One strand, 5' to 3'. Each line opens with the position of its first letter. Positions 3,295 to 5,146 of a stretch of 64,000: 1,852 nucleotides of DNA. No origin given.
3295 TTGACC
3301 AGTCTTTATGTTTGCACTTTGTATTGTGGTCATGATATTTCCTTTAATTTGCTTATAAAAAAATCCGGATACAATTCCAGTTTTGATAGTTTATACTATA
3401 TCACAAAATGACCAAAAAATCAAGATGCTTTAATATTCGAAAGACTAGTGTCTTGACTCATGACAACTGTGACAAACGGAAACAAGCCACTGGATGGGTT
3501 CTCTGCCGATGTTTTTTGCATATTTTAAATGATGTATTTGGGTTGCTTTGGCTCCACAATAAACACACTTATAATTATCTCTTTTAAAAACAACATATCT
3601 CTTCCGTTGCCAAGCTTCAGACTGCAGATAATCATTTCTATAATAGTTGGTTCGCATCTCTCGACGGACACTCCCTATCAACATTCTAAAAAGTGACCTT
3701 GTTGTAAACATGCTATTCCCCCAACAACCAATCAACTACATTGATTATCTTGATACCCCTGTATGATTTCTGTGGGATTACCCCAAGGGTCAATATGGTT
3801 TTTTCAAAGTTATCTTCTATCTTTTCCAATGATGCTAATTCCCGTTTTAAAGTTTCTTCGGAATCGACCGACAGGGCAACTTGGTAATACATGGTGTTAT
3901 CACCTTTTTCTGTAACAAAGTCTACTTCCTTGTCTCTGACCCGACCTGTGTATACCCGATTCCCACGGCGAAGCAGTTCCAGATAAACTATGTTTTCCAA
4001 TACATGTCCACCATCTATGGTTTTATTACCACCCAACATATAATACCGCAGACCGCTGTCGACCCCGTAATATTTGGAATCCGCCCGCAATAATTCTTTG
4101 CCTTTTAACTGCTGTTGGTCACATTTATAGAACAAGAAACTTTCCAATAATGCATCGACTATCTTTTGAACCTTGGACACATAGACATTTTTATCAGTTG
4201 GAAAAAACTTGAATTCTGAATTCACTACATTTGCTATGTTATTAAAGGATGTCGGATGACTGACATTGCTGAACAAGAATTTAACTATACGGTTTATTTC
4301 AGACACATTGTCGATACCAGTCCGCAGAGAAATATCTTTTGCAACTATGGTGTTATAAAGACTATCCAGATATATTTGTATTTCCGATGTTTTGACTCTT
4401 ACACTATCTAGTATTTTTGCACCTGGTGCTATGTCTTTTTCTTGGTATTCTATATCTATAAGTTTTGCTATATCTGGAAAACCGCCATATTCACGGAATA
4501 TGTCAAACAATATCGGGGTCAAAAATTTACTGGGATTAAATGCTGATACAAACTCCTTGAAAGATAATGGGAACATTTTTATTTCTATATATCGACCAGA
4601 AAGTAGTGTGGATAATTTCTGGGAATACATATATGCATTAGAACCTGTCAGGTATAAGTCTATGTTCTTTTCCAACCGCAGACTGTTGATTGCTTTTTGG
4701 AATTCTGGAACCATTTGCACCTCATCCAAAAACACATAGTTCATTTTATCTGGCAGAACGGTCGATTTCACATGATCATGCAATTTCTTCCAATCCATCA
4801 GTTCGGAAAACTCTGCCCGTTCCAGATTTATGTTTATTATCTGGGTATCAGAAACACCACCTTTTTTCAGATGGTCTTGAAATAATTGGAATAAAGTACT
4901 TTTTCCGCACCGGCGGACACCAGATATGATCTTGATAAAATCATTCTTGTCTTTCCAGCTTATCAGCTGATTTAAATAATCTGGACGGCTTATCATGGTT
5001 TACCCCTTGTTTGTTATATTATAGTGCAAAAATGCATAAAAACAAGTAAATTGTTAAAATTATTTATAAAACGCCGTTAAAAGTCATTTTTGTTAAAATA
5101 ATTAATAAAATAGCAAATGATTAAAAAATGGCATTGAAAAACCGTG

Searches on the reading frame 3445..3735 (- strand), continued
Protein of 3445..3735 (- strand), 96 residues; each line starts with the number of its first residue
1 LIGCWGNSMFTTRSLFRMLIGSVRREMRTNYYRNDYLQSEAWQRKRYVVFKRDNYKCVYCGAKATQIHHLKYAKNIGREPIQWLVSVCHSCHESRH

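Call 107: search_protein_families(library=padloc, proteins=[L168:1319-2653:+, L168:2660-3109:+], max_evalue=0.001)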
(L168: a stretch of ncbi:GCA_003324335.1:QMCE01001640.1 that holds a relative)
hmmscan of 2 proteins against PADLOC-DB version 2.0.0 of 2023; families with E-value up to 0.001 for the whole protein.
L168:1319-2653:+ (445 aa): 7 families
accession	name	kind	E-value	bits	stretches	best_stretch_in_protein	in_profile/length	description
PDLC04787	PDC-S01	-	2.3e-122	406.8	1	1-442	6-408/412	-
PDLC04789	PDC-S01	-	8.3e-23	79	1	18-391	14-341/375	-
PDLC04791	PDC-S01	-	1.2e-16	58.4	2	5-172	3-156/395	-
PDLC04790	PDC-S01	-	2.5e-13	47.5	1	104-355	81-331/422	-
PDLC04792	PDC-S01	-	7.9e-12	42.5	1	11-183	8-168/452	-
PDLC04786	PDC-S01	-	1.1e-11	42.1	1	10-337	8-327/439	-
PDLC04788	PDC-S01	-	3.4e-07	27.5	1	9-330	6-311/448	-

L168:2660-3109:+ (150 aa): 3 families
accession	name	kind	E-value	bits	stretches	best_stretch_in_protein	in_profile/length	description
PDLC05078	PDC-S72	-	1.2e-14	52.2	1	8-73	6-71/377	-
PDLC01438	Csa3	-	0.00013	20.1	1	89-142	146-196/305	"CAS-I,CAS-II,CAS-III,CAS-IV,CAS-V,CAS-VI; associated_signaling"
PDLC03963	SoFic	-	0.00063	17.2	1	87-138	291-339/361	-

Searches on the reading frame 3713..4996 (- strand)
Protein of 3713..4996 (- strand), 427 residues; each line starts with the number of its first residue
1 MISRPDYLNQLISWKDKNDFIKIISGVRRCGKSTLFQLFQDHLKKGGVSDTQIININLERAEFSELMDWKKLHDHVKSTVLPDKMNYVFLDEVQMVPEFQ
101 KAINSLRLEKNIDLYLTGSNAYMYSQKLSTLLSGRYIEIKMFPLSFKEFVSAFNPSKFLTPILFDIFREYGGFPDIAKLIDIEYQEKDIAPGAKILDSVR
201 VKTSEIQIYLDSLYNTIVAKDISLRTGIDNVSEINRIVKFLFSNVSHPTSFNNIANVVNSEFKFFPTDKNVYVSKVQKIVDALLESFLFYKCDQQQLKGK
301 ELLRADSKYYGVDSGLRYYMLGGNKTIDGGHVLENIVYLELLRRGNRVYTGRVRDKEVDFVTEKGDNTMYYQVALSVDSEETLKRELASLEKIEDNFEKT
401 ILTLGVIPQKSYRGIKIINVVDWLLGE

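Call 3: search_protein_families(library=pfam, proteins=[window:3713-4996:-], max_evalue=0.01)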
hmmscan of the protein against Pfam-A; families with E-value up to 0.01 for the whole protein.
window:3713-4996:- (427 aa): 4 families
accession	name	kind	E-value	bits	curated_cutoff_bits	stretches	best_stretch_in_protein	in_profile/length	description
PF13173.12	AAA_14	-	2.1e-32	112.3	27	1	20-149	3-128/129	AAA domain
PF13635.12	DUF4143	-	1.2e-14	54.8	28.1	1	220-373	2-157/160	Domain of unknown function (DUF4143)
PF01637.24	ATPase_2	-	0.0025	18.1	33.2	0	6-88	6-90/225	ATPase domain predominantly from Archaea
PF01443.25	Viral_helicase1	-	0.003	17.9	21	1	23-100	2-77/228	Viral superfamily 1 RNA helicase core domain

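Call 4: search_protein_families(library=padloc, proteins=[window:3713-4996:-], max_evalue=0.1)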
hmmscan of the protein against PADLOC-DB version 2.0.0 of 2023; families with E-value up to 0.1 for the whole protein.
window:3713-4996:- (427 aa): 10 families
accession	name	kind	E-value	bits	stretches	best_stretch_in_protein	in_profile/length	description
PDLC04787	PDC-S01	-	1.6e-134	446.8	2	203-426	192-408/412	-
PDLC04789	PDC-S01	-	6.2e-27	92.6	2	9-179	7-167/375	-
PDLC04790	PDC-S01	-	6.6e-19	65.9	1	23-402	31-391/422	-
PDLC04791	PDC-S01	-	6.5e-17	59.3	2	11-182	11-176/395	-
PDLC04786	PDC-S01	-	1.3e-16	58.4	2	7-159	7-163/439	-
PDLC04792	PDC-S01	-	5.3e-16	56.3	2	8-160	7-162/452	-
PDLC04788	PDC-S01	-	2e-11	41.5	1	6-159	5-160/448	-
PDLC04164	AriA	-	0.0024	15.5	1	11-90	19-102/253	-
PDLC02911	VakA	-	0.0067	15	0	20-45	4-28/163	-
PDLC01870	CARF3--CARF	-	0.022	12.5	1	199-238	134-172/228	-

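Call 9: find_encoding_contigs(protein=window:3713-4996:-, flank=10000, max_places=10)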
Protein window:3713-4996:- (427 aa): 3 contigs read that carry it; 2 places shown.
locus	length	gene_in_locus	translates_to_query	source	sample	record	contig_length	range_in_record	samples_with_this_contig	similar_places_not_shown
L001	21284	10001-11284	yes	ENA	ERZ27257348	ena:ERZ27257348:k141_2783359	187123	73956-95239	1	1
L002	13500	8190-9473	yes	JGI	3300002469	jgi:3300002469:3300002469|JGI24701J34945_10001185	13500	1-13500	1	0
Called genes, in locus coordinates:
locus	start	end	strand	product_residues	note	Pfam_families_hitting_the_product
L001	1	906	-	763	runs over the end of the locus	PF08478:POTRA_1 (faint), PF08479:POTRA_2 (faint), PF07244:POTRA, PF01103:Omp85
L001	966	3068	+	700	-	PF00270:DEAD, PF04851:ResIII, PF00271:Helicase_C, PF22590:Cas3-like_C_2 (faint), PF19833:RecG_dom3_C (weak)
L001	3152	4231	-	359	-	-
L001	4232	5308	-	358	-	PF01180:DHO_dh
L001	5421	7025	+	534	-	PF00772:DnaB, PF13481:AAA_25, PF03796:DnaB_C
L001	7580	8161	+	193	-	-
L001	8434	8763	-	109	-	-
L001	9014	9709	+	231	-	PF03575:Peptidase_S51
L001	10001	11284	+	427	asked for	PF13173:AAA_14, PF13635:DUF4143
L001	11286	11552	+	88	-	-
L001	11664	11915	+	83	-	-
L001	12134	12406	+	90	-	-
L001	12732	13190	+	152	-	-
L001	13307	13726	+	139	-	PF01243:PNPOx_N, PF16242:Pyrid_ox_like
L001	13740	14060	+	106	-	-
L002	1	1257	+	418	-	?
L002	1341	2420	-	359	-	-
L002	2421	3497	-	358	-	PF01180:DHO_dh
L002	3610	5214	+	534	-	PF00772:DnaB, PF13481:AAA_25, PF03796:DnaB_C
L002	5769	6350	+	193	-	-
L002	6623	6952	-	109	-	-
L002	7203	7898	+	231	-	PF03575:Peptidase_S51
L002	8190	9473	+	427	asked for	PF13173:AAA_14, PF13635:DUF4143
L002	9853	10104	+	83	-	-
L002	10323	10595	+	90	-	-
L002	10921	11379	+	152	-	-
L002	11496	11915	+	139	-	PF01243:PNPOx_N, PF16242:Pyrid_ox_like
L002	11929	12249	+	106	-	-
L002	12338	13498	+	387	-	?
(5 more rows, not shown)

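Call 12: find_homologous_proteins(query=window:3716-4996:-, max_evalue=1e-10)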
Query window:3716-4996:- (427 aa): 7997 proteins with E <= 1e-10 among 8000 candidates; the best 120 are listed.
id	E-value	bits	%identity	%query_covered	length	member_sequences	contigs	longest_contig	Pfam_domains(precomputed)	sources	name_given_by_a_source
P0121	3.2e-279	944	100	100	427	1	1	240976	PF13173.13,PF13635.13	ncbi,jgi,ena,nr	ncbi:MAG: ATP-binding protein [Alphaproteobacteria bacterium]|nr:ATP-binding protein [Alphaproteobac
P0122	1.9e-207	707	76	100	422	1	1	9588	PF13173.13,PF13635.13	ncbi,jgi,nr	ncbi:MAG: ATP-binding protein [Rickettsiales bacterium]|jgi:predicted AAA+ superfamily ATPase|nr:ATP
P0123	4.8e-202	690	75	100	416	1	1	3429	PF13173.13,PF13635.13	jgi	-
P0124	9.1e-200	682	74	100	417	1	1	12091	PF13173.13,PF13635.13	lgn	-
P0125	5.4e-197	673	71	100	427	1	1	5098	PF13173.13,PF13635.13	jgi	-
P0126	3.3e-196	670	70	100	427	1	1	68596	PF13173.13,PF13635.13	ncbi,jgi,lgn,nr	ncbi:MAG: ATP-binding protein [Chitinispirillales bacterium]|jgi:predicted AAA+ superfamily ATPase|n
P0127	1.0e-195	669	71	100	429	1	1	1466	PF13173.13,PF13635.13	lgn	-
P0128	3.3e-195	667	71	100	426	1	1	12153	PF13173.13,PF13635.13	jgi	jgi:uncharacterized protein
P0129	4.4e-192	657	69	100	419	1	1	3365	PF13173.13,PF13635.13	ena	-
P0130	1.2e-171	589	65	100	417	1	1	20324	PF13173.13,PF13635.13,PF01637.25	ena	-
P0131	2.0e-168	579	62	99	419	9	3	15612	PF13173.13,PF13635.13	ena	-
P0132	2.9e-166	572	69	91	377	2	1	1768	PF13173.13,PF13635.13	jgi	jgi:predicted AAA+ superfamily ATPase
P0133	1.1e-162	560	62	100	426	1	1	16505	PF13173.13,PF13635.13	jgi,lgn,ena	-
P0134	2.1e-161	556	62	100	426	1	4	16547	PF13173.13,PF13635.13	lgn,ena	-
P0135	2.2e-140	487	54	100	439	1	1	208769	PF13173.13,PF13635.13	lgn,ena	-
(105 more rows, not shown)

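Call 15: find_related_loci(query=window:3716-4996:-, collection=metagenome_contigs, flank=5000)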
Query window:3716-4996:- (427 aa) in metagenome_contigs; peptide patterns used: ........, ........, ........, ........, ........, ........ (x = any residue, [..] = any of these).
163 stretches matched a pattern; 89 encode a relative of the query (tblastn E <= 1e-3); the best 80 are kept; 80 distinct loci.
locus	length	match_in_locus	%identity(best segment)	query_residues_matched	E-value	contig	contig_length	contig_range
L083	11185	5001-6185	48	1-423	9e-117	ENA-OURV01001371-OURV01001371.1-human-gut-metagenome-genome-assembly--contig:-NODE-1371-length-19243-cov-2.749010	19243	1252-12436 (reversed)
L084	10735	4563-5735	47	4-425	5e-114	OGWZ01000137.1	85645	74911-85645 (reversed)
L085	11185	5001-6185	46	1-425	5e-114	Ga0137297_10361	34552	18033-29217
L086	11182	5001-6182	43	1-425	4e-109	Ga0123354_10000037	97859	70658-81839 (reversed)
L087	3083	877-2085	45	2-426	3e-112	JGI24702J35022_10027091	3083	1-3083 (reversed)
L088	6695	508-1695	45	1-425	5e-108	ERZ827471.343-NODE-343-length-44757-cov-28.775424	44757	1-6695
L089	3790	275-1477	43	2-425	1e-108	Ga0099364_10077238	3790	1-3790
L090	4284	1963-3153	43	1-425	2e-107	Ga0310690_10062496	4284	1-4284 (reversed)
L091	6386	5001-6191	45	1-425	2e-106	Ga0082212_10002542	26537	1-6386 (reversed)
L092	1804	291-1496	43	1-425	4e-113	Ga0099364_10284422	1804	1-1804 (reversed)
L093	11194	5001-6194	43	1-425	4e-105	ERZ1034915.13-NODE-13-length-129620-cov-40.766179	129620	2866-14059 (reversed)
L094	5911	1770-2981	44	1-425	5e-105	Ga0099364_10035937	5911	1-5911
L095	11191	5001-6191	44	2-425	1e-104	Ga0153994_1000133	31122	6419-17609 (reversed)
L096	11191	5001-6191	43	2-425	2e-104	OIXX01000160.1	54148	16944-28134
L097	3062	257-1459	44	1-425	2e-106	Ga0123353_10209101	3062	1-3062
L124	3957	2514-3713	42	2-427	6e-98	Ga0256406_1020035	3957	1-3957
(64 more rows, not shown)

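Call 19: find_encoding_contigs(protein=P0122, flank=5000, max_places=3)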
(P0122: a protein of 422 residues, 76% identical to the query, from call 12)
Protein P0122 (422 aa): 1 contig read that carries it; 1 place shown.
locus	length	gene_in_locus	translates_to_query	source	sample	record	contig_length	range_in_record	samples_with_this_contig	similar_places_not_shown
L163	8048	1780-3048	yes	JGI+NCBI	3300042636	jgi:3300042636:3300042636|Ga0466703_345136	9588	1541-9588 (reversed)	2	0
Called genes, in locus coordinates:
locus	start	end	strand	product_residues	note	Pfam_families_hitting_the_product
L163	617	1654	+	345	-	PF03706:LPG_synthase_TM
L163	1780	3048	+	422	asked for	PF13173:AAA_14, PF13635:DUF4143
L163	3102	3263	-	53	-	-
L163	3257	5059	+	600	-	PF10150:RNase_E_G, PF20833:RNase_E_G_Thio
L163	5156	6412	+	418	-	PF02463:SMC_N (faint), PF13304:AAA_21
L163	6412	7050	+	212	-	PF13707:RloB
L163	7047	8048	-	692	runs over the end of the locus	PF04851:ResIII, PF00270:DEAD, PF00271:Helicase_C, PF19833:RecG_dom3_C (weak)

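Call 20: find_encoding_contigs(protein=P0126, flank=5000, max_places=3)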
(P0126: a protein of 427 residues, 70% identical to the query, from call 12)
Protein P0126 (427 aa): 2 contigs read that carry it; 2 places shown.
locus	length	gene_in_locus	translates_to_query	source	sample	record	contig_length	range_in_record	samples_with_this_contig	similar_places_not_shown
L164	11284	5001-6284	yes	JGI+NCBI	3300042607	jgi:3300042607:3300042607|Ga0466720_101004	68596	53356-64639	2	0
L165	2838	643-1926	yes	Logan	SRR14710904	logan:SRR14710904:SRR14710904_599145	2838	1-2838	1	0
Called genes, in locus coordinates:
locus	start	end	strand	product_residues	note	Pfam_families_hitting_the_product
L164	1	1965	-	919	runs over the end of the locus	PF02739:5_3_exonuc_N, PF01367:5_3_exonuc, PF01612:DNA_pol_A_exo1 (weak), PF22619:DNA_polI_exo1, PF00476:DNA_pol_A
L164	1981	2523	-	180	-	PF03692:CxxCxxCC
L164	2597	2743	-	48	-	-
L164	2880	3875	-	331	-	PF03462:PCRF, PF00472:RF-1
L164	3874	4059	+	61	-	-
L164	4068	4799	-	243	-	-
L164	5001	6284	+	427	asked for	PF13173:AAA_14, PF13635:DUF4143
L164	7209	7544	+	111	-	-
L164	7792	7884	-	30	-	-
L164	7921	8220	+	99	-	-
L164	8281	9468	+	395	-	-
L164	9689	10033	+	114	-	PF01909:NTP_transf_2, PF18765:Polbeta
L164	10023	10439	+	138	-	PF05168:HEPN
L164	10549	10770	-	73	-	-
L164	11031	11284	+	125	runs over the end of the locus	-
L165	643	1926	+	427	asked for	PF13173:AAA_14, PF13635:DUF4143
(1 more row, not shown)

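Call 21: find_encoding_contigs(protein=P0124, flank=5000, max_places=3)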
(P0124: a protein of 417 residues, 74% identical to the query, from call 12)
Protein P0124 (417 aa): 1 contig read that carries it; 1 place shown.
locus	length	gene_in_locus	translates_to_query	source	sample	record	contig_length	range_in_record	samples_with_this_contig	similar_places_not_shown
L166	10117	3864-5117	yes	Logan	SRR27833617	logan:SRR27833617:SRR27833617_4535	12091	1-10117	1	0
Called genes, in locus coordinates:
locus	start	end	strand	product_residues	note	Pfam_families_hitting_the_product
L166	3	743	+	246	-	?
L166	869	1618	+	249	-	PF04335:VirB8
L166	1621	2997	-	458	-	PF21374:WsaF_N, PF22772:WsaF_C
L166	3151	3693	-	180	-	PF00226:DnaJ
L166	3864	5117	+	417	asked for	PF13173:AAA_14, PF13635:DUF4143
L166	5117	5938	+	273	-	PF01149:Fapy_DNA_glyco, PF06831:H2TH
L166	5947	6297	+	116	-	-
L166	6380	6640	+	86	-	PF01649:Ribosomal_S20p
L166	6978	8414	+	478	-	PF11638:DnaA_N, PF00308:Bac_DnaA, PF00004:AAA (faint), PF08299:Bac_DnaA_C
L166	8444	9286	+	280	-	PF00459:Inositol_P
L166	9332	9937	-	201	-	PF03548:LolA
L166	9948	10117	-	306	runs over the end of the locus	PF01555:N6_N4_Mtase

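Call 22: find_encoding_contigs(protein=P0128, flank=5000, max_places=3)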
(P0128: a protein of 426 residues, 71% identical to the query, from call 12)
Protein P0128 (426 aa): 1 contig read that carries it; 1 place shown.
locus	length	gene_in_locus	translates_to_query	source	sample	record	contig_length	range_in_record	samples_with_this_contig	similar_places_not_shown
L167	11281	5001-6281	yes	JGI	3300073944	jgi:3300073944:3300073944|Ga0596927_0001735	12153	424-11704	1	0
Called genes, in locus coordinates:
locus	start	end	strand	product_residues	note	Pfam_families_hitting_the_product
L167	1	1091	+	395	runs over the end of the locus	PF01966:HD, PF13286:HD_assoc (weak)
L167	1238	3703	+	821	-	-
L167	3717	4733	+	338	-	PF14253:AbiH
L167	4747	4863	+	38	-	-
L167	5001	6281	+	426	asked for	PF13173:AAA_14, PF13635:DUF4143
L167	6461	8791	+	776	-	PF00403:HMA, PF00122:E1-E2_ATPase, PF00702:Hydrolase, PF08282:Hydrolase_3 (faint)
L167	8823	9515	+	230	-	-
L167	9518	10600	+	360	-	PF04055:Radical_SAM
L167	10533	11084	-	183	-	PF00908:dTDP_sugar_isom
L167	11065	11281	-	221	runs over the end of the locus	?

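Call 40: search_protein_families(library=ncbifam, proteins=[window:3716-4996:-], max_evalue=0.01)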
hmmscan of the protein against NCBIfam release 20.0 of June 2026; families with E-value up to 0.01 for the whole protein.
window:3716-4996:- (427 aa): 0 families

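Call 41: search_protein_families(library=phrogs, proteins=[window:3716-4996:-], max_evalue=0.01)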
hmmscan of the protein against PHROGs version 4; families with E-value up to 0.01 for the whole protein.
window:3716-4996:- (427 aa): 0 families

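Call 51: search_solved_structures(query=window:3716-4996:-, max_evalue=0.01)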
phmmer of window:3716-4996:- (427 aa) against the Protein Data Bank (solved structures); distinct sequences matched with E-value up to 0.01: 0.

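Call 100: search_solved_structures(query=A6, max_evalue=1)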
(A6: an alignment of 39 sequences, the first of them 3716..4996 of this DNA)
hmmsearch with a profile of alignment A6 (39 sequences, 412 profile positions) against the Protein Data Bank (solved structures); distinct sequences matched with E-value up to 1: 0.

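Call 107: search_protein_families(library=padloc, proteins=[L163:5156-6409:+, L163:6412-7047:+], max_evalue=0.001)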
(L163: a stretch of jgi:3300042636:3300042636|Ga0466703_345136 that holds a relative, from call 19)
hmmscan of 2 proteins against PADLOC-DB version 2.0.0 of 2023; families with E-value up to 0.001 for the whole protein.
L163:5156-6409:+ (418 aa): 28 families (the best 25 are shown)
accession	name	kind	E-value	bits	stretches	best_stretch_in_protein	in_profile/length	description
PDLC02335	AbiLi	-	1.4e-76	255.6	1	1-415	49-288/326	AbiLi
PDLC02980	AriA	-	6e-30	103.2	1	45-363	2-303/304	-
PDLC04176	HEC-01A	-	1.9e-16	58.4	1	44-381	25-339/371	-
PDLC04426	PDC-M12A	-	2.8e-14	51.3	1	1-408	1-367/369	-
PDLC04182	HEC-01A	-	2.3e-11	41.3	2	293-382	283-371/406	-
PDLC04183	HEC-01A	-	1.8e-10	38.4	2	41-80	23-62/402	-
PDLC04178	HEC-01A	-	3.7e-10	37.4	1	42-115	28-102/399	-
PDLC04135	mad3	-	5.6e-10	37.3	1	255-392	225-355/374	mads_3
PDLC04175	HEC-01A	-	1.1e-09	35.9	1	41-169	24-154/363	-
PDLC04177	HEC-01A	-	1.5e-09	35.4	1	28-384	13-362/393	-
PDLC04391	PDC-M07A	-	5.6e-08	30.2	1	40-374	19-360/412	-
PDLC04180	HEC-01A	-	6.2e-08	30.2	1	45-71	25-51/382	-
PDLC04392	PDC-M07A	-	1.2e-07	29.1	1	29-71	16-50/432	-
PDLC02336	AbiLi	-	1.2e-06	26.4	1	207-364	146-294/340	AbiLi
PDLC04389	PDC-M07A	-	1.8e-06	25.3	0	38-67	21-50/443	-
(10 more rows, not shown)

L163:6412-7047:+ (212 aa): 1 family
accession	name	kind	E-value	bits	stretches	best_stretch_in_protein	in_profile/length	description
PDLC02337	AbiLii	-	9.4e-22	76.4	1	16-211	26-90/170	AbiLii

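Call 110: predict_structure(alignment_id=A6)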
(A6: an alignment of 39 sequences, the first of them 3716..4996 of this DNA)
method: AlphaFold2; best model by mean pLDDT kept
length: 427 residues; sequences in the alignment: 39
mean_pLDDT: 89.0   pTM: 0.89
mean pLDDT of the five models: 89.0, 88.4, 88.3, 87.5, 84.0
residues with pLDDT >= 90: 271; 70-90: 131; 50-70: 25; < 50: 0
segments of 3 or more residues with pLDDT < 50: none
pLDDT, mean of each block of 10 residues (from residue 1): 89 92 91 94 96 95 93 96 96 89 90 91 68 82 94 76 93 92 68 69 93 87 77 91 92 92 81 91 91 88 86 93 85 95 95 92 94 91 91 93 88 93 90
secondary structure, 60 per line:
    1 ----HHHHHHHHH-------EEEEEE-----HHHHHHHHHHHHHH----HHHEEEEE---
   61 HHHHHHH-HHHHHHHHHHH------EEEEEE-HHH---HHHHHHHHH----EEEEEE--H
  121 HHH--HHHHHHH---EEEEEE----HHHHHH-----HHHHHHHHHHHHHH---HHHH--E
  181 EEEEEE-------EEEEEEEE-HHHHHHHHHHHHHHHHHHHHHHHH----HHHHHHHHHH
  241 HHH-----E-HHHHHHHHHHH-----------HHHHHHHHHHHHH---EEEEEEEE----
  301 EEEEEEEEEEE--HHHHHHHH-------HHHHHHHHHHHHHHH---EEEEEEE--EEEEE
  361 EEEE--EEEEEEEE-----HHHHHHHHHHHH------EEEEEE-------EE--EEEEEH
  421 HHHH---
elements in order: H5-13 E21-26 H32-45 E53-57 H61-67 H69-79 E86-91 H99-107 E112-117 H120-123 H126-132 E136-141 H146-151 H157-170 H174-177 E180-186 E194-201 H203-226 H231-243 H251-261 H273-285 E289-296 E301-311 H314-321 H329-343 E347-353 E356-364 E367-374 H380-391 E398-403 E415-419 H420-424
